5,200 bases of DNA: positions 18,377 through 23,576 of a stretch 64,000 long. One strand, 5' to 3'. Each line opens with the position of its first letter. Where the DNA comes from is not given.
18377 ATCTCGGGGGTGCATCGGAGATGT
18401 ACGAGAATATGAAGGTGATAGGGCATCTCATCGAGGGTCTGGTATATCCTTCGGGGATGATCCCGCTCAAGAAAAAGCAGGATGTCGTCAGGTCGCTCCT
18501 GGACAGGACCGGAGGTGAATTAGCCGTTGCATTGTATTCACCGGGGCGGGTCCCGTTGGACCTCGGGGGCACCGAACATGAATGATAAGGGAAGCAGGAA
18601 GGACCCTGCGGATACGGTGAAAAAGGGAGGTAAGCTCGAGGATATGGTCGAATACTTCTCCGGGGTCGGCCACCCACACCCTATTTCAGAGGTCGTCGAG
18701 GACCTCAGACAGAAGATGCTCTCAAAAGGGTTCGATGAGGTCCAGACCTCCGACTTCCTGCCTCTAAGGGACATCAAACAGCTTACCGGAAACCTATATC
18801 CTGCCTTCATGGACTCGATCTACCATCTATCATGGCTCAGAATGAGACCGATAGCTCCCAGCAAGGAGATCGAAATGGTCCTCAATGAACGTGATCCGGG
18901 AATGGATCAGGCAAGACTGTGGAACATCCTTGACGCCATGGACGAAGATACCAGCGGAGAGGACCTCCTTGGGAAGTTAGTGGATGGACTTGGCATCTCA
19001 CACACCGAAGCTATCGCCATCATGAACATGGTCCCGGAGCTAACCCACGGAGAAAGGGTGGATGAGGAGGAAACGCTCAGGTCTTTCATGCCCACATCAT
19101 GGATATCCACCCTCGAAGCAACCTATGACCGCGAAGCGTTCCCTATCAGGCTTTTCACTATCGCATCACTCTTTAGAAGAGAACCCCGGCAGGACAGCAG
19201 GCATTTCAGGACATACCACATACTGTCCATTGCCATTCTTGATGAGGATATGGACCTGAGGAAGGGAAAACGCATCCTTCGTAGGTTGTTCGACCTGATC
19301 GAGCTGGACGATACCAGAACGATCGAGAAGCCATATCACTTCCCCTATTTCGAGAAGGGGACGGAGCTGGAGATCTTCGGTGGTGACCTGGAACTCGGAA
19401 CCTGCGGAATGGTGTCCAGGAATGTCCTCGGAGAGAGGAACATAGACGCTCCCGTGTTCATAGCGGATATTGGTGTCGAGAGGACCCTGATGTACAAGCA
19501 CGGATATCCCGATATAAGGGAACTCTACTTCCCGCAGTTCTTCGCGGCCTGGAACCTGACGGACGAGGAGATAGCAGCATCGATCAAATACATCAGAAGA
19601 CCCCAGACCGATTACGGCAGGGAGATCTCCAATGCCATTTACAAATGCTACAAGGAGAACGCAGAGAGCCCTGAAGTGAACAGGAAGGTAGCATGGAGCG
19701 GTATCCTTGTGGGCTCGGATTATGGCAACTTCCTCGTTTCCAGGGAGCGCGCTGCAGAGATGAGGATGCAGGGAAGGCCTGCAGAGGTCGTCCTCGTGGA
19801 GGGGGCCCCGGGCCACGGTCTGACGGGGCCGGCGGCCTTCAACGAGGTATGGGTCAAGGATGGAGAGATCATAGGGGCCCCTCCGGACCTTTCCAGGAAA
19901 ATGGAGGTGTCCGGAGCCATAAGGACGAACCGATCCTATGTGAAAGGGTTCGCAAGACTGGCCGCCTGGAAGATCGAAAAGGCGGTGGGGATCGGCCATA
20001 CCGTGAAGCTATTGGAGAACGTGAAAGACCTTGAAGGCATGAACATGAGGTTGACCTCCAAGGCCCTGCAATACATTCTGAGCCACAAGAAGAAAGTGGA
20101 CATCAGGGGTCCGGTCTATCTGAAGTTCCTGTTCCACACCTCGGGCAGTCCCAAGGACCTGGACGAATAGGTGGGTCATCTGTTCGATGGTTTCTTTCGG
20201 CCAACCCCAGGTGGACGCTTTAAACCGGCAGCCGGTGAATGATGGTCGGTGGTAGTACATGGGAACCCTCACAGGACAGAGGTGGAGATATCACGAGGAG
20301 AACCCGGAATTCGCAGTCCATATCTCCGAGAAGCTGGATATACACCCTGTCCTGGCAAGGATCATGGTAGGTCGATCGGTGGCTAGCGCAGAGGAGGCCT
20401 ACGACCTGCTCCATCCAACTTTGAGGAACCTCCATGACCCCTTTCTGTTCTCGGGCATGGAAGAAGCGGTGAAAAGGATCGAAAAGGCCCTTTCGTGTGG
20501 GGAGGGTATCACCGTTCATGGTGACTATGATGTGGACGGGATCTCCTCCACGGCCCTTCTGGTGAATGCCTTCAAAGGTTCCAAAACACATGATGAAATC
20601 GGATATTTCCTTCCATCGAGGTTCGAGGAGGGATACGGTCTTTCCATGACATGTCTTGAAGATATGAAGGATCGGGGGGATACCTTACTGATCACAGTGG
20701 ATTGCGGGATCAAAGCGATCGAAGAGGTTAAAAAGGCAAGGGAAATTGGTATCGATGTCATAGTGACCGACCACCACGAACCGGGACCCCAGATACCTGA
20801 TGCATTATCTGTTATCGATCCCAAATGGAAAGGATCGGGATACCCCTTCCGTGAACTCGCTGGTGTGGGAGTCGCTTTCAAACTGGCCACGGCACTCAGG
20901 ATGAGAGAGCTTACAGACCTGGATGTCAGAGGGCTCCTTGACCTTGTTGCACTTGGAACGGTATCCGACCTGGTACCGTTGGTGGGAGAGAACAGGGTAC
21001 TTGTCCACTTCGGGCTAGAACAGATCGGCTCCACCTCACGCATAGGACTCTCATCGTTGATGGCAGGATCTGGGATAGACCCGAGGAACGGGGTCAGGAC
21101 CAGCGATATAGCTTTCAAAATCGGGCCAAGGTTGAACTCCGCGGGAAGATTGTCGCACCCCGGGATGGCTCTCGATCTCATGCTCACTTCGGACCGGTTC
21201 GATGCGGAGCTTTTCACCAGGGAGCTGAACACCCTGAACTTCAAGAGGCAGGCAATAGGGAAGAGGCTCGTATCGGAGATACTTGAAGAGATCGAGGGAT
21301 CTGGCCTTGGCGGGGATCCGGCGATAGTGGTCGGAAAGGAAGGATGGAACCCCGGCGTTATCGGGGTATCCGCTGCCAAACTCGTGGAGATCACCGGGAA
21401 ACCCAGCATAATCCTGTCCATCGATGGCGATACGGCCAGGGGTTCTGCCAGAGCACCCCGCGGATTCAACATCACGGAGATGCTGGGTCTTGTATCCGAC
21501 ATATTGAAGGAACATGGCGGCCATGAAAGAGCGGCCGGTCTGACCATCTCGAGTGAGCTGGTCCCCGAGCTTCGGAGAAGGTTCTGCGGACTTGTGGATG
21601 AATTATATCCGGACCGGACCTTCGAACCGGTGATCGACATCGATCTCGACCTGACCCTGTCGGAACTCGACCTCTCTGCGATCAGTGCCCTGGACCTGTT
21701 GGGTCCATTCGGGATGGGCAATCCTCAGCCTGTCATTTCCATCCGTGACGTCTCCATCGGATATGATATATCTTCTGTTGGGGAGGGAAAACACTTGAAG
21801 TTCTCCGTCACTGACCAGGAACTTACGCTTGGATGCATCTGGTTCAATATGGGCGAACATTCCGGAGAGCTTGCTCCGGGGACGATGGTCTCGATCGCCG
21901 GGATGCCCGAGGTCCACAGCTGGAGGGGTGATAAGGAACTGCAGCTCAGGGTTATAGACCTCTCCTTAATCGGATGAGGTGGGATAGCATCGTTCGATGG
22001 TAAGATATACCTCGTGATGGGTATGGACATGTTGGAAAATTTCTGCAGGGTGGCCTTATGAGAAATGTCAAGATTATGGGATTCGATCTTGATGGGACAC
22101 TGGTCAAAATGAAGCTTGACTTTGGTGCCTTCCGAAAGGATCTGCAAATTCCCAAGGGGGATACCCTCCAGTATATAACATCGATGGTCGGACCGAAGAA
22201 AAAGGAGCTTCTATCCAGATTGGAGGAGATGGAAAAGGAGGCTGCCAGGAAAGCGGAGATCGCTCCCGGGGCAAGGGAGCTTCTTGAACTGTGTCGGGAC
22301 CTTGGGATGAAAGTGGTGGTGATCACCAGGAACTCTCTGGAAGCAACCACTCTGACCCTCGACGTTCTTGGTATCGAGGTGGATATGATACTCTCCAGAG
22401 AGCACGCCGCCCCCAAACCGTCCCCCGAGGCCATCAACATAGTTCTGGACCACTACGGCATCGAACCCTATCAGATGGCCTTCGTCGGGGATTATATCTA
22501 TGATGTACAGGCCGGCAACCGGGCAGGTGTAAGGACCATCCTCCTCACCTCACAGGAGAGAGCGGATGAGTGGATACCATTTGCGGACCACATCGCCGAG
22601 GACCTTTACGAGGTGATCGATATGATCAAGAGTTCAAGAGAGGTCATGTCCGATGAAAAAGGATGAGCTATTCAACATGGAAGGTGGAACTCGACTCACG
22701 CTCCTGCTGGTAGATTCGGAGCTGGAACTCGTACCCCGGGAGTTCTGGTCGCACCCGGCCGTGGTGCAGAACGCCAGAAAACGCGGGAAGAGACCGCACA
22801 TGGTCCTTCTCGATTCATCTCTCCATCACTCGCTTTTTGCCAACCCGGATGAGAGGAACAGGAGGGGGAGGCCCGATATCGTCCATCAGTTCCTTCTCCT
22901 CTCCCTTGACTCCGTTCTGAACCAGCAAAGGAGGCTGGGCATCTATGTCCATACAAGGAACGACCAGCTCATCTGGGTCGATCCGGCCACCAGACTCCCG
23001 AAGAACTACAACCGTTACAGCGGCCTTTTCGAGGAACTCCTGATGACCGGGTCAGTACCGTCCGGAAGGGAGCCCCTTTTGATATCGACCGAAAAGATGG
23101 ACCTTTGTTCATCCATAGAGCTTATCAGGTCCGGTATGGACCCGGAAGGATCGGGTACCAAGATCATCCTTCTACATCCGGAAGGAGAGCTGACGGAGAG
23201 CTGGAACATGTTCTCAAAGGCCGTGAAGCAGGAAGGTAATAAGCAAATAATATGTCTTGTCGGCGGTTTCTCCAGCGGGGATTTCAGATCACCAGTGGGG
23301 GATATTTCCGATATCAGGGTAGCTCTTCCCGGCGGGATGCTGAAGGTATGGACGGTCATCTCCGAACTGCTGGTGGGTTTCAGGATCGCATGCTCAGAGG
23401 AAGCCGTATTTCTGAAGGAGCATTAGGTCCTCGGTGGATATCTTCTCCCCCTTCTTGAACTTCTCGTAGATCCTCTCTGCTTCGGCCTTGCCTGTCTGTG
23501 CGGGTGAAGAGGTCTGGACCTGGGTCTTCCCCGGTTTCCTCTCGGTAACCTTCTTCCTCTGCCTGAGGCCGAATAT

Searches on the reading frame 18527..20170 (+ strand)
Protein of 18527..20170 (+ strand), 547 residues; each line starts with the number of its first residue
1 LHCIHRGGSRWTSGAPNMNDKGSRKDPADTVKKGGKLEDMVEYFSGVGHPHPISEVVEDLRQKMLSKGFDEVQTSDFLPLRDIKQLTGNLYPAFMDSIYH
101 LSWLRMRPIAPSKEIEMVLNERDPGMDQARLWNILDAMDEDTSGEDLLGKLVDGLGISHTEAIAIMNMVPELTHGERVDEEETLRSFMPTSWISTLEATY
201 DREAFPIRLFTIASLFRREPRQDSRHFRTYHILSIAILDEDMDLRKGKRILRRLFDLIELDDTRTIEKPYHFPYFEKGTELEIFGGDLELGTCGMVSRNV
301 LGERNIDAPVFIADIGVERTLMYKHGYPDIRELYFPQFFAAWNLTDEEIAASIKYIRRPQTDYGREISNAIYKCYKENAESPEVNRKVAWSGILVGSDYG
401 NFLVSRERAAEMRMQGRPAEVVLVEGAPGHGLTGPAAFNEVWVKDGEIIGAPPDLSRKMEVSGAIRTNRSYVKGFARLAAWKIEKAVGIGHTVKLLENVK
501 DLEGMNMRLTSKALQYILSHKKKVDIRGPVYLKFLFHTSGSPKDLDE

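Call 54: search_protein_families(library=pfam, proteins=[window:18527-20170:+], max_evalue=0.001)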
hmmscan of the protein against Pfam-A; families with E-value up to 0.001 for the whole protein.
window:18527-20170:+ (547 aa): 2 families
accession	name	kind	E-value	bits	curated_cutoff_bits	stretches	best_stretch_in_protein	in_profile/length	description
PF01409.25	tRNA-synt_2d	-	1.1e-28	100.9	19.8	1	176-336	75-238/246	tRNA synthetases class II core domain (F)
PF17759.6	tRNA_synthFbeta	-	7.5e-09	35.8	22.4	1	180-315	70-212/214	Phenylalanyl tRNA synthetase beta chain CLM domain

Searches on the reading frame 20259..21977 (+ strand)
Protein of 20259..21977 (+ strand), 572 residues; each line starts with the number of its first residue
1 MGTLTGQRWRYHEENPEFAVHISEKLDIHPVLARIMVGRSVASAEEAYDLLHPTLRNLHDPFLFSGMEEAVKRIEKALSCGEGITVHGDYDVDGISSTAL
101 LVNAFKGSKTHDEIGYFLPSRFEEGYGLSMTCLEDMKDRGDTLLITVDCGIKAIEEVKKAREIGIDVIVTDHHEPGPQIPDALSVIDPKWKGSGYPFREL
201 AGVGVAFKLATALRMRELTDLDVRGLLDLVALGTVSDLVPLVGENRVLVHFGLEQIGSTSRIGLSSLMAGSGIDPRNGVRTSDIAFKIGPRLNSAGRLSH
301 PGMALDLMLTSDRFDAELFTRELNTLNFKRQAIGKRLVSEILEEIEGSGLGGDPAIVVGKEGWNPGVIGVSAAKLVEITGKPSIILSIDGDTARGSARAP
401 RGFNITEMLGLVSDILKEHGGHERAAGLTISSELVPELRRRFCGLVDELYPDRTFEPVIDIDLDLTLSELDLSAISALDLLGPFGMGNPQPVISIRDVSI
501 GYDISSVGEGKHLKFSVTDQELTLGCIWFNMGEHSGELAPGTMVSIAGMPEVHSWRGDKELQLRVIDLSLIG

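Call 54: search_protein_families(library=pfam, proteins=[window:20259-21977:+], max_evalue=0.001)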
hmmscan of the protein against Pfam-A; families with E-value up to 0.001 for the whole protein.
window:20259-21977:+ (572 aa): 3 families
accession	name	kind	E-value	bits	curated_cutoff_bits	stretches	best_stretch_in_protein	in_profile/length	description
PF17768.7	RecJ_OB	-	3.8e-27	94.9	27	1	461-567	1-107/107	RecJ OB domain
PF01368.27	DHH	-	3.4e-24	85.9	28.1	1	84-234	2-125/125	DHH family, N-terminal domain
PF02272.25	DHHA1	-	4.8e-12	46.7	25.9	1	355-442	4-96/102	DHHA1 domain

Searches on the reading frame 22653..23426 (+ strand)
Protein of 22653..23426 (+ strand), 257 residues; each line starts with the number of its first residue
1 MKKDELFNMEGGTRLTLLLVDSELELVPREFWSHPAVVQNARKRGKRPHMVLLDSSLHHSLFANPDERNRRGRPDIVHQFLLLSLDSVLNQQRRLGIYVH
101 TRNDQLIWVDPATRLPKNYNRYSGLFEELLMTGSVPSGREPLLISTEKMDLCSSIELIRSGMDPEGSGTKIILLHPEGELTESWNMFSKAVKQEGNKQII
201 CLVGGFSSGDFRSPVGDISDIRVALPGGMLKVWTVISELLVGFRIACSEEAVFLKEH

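Call 53: search_protein_families(library=pfam, proteins=[window:22653-23426:+], max_evalue=0.001)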
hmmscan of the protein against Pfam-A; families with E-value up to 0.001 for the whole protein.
window:22653-23426:+ (257 aa): 1 family
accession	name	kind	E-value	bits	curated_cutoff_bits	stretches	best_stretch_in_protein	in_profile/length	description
PF03587.19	EMG1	-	4.3e-47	160.6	28.2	1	18-242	2-195/197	EMG1/NEP1 methyltransferase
